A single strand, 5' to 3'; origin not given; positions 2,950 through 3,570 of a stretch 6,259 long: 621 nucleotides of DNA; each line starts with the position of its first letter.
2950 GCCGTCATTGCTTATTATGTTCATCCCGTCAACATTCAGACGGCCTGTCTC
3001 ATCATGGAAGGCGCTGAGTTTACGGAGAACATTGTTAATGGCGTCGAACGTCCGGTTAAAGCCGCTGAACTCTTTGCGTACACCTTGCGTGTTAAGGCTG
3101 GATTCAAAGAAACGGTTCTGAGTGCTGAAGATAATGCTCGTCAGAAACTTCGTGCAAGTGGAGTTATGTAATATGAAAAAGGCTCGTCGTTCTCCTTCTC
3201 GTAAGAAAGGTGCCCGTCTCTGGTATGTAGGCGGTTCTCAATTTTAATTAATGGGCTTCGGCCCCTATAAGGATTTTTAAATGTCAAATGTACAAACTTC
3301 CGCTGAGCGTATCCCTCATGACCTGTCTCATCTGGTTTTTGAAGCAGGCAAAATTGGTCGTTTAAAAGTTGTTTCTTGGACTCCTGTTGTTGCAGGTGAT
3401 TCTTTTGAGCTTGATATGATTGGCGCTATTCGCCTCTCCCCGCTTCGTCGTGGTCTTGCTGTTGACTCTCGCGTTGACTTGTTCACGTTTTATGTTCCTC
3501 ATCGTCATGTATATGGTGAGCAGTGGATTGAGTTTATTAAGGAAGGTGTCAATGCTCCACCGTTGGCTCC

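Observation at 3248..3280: J-F spacer is a compact hairpin-plus-SD module with a cUUCGg tetraloop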

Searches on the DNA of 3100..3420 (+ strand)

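Call 6: search_dna_similar(query=window:3100-3420:+, collection=phages, mode=distant, max_rows=60, rows=spread)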
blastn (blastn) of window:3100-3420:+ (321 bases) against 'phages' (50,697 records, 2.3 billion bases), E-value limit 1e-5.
Records with a match: 553; places in all: 553; records where one place covers at least 80% of the query: 24.
Best place of each record, by identity: 95-99% 4; 90-95% 10; 80-90% 3; 60-80% 536.
By first word of the organism name: Enterobacteria 380; Escherichia 160; Salmonella 4; Sinsheimervirus 4; Shigella 2; Microviridae 1; Protaetiibacter 1; Mycolicibacterium 1.
By host as written in the record: Escherichia coli C 347; - 83; Escherichia coli 61; Salmonella sp. 34; Escherichia coli IJ1862 6; Escherichia coli MG1655 K12 2; Escherichia coli strain K12 2; Enterobacteria 2; and 14 more.
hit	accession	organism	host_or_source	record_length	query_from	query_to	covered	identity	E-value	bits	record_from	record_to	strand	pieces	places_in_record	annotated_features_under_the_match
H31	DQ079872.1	Escherichia phage NC35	-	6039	1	321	100%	97.2%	2e-150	537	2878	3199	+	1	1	F: gpF | J: gpJ | D: gpD | E: gpE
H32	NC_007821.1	Enterobacteria phage WA13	Escherichia coli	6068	1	321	100%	94.1%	6e-137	492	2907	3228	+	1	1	F: capsid protein | J: DNA packaging protein | D: external scaffolding protein | E: cell lysis protein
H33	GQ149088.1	Escherichia phage St-1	Escherichia coli strain K12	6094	1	316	98%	79.0%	1e-68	264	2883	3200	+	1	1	F: gpF | J: gpJ | D: gpD | E: gpE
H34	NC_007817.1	Escherichia phage ID2 Moscow/ID/2001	Escherichia coli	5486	61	309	78%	73.9%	2e-35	155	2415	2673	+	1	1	F: capsid protein | J: DNA packaging protein | D: external scaffolding protein | E: cell lysis protein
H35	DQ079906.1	Enterobacteria phage NC10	-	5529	107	319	66%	75.0%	3e-33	147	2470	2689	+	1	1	F: gpF | J: gpJ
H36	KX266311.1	Enterobacteria phage ID11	Escherichia coli C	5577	107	319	66%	74.7%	2e-34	151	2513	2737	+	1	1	protein F | protein J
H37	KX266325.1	Enterobacteria phage ID11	Escherichia coli C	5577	107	319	66%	74.7%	2e-34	151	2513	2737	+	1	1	protein F | protein J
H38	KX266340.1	Enterobacteria phage ID11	Escherichia coli C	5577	107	319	66%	74.7%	2e-34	151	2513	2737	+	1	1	protein F | protein J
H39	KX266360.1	Enterobacteria phage ID11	Escherichia coli C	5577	107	319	66%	74.7%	2e-34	151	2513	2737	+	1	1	protein F | protein J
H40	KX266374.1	Enterobacteria phage ID11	Escherichia coli C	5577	107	319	66%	74.7%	2e-34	151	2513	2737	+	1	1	protein F | protein J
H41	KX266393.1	Enterobacteria phage ID11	Escherichia coli C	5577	107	319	66%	74.7%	2e-34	151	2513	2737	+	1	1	protein F | protein J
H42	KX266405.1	Enterobacteria phage ID11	Escherichia coli C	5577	107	319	66%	74.7%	2e-34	151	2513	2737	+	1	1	protein F | protein J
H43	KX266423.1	Enterobacteria phage ID11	Escherichia coli C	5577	107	319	66%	74.7%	2e-34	151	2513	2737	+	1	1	protein F | protein J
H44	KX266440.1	Enterobacteria phage ID11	Escherichia coli C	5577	107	319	66%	74.7%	2e-34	151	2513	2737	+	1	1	protein F | protein J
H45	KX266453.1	Enterobacteria phage ID11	Escherichia coli C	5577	107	319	66%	74.7%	2e-34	151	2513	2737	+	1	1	protein F | protein J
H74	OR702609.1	Escherichia phage MG1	Escherichia coli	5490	104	315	66%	71.0%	4e-19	101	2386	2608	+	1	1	capsid protein F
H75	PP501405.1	Salmonella phage SP14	Salmonella enterica subsp. enterica ...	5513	107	310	64%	72.6%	7e-22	110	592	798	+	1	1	capsid protein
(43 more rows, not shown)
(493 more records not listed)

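Call 24: get_annotated_region(hit=H33, flank=100)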
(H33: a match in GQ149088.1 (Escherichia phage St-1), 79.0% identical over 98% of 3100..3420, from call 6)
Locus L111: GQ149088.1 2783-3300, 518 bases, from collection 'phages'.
description: Enterobacteria phage St-1, complete genome.
organism: Escherichia phage St-1 (NCBI taxid 10845)
taxonomy: Viruses; Monodnaviria; Sangervirae; Phixviricota; Malgrandaviricetes; Petitvirales; Microviridae; Bullavirinae; Alphatrevirus; Alphatrevirus St1
host: Escherichia coli strain K12; source: -; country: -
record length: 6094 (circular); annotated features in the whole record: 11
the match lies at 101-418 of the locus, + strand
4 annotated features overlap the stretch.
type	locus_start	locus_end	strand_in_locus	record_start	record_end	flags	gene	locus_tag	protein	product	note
CDS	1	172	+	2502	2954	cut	D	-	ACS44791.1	gpD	external scaffold protein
CDS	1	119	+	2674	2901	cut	E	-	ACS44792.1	gpE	host lysis protein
CDS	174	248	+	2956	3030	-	J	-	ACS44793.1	gpJ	core protein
CDS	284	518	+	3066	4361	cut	F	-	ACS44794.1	gpF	major coat protein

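Call 27: get_annotated_region(hit=H74, flank=100)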
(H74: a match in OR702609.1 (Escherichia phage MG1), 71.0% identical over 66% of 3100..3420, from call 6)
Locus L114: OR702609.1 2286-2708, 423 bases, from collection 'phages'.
description: Escherichia phage MG1, complete genome.
organism: Escherichia phage MG1 (NCBI taxid 3110777)
taxonomy: Viruses; Monodnaviria; Sangervirae; Phixviricota; Malgrandaviricetes; Petitvirales; Microviridae
host: Escherichia coli; source: sludge; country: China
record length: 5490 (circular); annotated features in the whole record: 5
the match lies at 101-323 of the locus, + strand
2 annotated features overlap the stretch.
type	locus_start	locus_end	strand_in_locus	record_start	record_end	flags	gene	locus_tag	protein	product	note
CDS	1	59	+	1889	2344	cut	-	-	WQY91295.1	external scaffolding protein D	-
CDS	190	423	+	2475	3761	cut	-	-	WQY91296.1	capsid protein F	-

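Call 28: get_annotated_region(hit=H75, flank=100)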
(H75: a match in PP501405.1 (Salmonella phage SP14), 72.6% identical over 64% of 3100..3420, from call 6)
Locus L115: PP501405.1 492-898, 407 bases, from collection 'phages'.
description: Salmonella phage SP14, complete genome.
organism: Salmonella phage SP14 (NCBI taxid 3110414)
taxonomy: Viruses; Duplodnaviria; Heunggongvirae; Uroviricota; Caudoviricetes
host: Salmonella enterica subsp. enterica serovar Typhimurium ATCC 14028; source: pig farm; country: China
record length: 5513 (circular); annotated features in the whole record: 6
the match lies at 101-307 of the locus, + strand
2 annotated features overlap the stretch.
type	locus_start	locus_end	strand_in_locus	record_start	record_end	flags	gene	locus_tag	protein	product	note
CDS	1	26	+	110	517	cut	-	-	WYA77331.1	scaffolding protein D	-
CDS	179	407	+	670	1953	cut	-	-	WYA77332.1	capsid protein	gpF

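Call 29: get_annotated_region(hit=H35, flank=100)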
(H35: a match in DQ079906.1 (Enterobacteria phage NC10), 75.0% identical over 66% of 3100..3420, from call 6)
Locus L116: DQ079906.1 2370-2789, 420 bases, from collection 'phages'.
description: Coliphage NC10, complete genome.
organism: Enterobacteria phage NC10 (NCBI taxid 338137)
taxonomy: Viruses; Monodnaviria; Sangervirae; Phixviricota; Malgrandaviricetes; Petitvirales; Microviridae; Bullavirinae; Gequatrovirus; Gequatrovirus G4
host: -; source: -; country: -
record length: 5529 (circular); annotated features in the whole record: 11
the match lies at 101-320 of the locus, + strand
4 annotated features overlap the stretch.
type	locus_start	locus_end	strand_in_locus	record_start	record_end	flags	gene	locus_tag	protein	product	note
CDS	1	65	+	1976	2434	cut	D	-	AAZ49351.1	gpD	capsid morphogenesis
CDS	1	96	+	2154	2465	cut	E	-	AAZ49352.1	gpE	cell lysis protein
CDS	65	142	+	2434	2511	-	J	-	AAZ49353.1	gpJ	core protein; DNA condensation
CDS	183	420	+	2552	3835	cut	F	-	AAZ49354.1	gpF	major coat protein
